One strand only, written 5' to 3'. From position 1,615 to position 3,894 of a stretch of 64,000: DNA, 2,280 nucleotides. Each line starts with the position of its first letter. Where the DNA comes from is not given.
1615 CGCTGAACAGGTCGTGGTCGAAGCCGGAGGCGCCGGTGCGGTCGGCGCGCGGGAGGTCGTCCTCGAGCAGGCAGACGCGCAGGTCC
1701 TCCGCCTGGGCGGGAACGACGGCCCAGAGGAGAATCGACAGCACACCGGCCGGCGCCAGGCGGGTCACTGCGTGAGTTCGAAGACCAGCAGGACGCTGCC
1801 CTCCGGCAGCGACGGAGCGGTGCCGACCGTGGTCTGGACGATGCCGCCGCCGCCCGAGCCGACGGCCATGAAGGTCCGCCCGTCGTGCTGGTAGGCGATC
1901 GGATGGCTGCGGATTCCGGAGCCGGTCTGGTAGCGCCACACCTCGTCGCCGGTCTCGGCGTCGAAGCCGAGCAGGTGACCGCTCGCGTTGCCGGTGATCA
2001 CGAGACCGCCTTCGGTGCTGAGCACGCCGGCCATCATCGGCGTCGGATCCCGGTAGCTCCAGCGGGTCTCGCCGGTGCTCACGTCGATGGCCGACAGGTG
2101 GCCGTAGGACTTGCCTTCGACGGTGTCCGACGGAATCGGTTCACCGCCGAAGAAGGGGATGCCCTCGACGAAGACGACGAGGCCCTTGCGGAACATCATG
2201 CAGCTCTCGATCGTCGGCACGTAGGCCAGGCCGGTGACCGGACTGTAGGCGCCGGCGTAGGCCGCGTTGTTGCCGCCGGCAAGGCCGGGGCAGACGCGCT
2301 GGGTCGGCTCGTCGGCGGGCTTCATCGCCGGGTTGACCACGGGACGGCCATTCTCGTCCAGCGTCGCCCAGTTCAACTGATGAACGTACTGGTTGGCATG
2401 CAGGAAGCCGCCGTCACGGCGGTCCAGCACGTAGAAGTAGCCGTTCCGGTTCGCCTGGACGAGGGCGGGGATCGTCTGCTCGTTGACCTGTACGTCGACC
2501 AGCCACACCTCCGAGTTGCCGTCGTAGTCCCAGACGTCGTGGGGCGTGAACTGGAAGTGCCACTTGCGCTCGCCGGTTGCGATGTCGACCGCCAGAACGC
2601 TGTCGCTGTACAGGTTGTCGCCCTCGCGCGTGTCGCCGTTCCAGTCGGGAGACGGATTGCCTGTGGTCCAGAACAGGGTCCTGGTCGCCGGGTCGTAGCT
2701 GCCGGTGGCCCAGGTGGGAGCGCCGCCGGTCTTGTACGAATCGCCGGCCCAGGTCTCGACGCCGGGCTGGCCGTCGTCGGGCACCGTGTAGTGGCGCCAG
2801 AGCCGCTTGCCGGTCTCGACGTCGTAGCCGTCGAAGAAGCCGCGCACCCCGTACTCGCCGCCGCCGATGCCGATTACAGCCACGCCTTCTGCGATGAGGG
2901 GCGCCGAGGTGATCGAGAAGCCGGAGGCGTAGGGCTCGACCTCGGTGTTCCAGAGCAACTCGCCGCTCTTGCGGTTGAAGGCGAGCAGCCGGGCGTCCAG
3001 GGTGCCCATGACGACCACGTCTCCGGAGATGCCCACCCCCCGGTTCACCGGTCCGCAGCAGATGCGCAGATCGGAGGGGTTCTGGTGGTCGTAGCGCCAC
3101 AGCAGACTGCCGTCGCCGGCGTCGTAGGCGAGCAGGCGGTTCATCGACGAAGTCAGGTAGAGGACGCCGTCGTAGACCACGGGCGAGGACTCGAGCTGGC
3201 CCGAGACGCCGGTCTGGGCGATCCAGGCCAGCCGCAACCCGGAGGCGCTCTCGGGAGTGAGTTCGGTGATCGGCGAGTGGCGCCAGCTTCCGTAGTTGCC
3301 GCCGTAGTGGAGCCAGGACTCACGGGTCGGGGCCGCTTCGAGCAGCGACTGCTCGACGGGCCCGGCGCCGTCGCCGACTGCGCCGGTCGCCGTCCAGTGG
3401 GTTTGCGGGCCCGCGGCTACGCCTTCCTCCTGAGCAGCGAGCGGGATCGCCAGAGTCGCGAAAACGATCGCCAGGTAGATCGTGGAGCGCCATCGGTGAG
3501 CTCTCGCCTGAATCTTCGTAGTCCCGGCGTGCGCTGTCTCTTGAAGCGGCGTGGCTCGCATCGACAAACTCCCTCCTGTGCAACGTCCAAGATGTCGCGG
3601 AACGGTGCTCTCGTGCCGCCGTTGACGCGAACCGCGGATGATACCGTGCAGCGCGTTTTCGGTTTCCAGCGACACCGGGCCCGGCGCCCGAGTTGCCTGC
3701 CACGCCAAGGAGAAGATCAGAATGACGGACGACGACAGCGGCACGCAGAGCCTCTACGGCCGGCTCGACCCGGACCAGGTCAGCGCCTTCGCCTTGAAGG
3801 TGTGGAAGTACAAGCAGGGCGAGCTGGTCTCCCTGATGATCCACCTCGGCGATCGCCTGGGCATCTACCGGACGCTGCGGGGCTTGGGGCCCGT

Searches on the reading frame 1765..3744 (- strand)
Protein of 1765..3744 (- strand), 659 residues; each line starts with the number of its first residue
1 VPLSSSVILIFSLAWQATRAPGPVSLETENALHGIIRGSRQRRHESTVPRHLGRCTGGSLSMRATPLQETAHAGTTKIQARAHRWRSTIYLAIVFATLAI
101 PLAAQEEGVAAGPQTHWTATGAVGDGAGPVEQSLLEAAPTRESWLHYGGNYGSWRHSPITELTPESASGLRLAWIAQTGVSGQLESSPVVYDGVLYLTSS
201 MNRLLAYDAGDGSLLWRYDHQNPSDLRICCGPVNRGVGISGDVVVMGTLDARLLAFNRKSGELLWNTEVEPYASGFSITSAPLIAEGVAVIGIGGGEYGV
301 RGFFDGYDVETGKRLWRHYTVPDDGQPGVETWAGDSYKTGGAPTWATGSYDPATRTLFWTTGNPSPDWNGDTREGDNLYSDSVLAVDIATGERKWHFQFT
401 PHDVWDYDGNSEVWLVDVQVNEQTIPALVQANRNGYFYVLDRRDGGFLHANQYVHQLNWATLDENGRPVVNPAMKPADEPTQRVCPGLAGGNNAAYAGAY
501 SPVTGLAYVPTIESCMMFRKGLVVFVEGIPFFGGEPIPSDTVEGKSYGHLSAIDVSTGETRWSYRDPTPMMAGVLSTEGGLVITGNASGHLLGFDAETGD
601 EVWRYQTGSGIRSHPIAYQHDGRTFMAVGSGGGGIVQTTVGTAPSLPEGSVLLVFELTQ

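Call 45: search_protein_families(library=ncbifam, proteins=[window:1765-3744:-], max_evalue=0.001)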
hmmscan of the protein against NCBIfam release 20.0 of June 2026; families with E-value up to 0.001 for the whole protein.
window:1765-3744:- (659 aa): 7 families
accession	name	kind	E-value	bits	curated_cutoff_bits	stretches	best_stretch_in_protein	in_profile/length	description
TIGR03075.1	PQQ_enz_alc_DH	subfamily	7.6e-158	526.4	480.05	1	131-634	8-530/530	PQQ-dependent dehydrogenase, methanol/ethanol family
TIGR04528.1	acido_non_PQQ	subfamily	1.3e-115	387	650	1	139-631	1-485/493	acido-empty-quinoprotein group A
TIGR03074.1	PQQ_membr_DH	subfamily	8.9e-54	182.6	832.65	2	134-448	148-501/783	membrane-bound PQQ-dependent dehydrogenase, glucose/quinate/shikimate family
TIGR03300.1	assembly_YfgL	equivalog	4.3e-29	101.4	285.2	2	170-319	40-172/377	outer membrane protein assembly factor BamB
NF008351.0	PRK11138.1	equivalog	3.5e-18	65.3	423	3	235-318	114-186/394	outer membrane protein assembly factor BamB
NF050114.1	Rv3212_fam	equivalog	6.8e-06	25.5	150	0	577-606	70-98/393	Rv3212 family protein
NF041516.1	PA2928_fam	subfamily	8.4e-06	25.4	70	0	544-603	65-125/376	PA2928 family protein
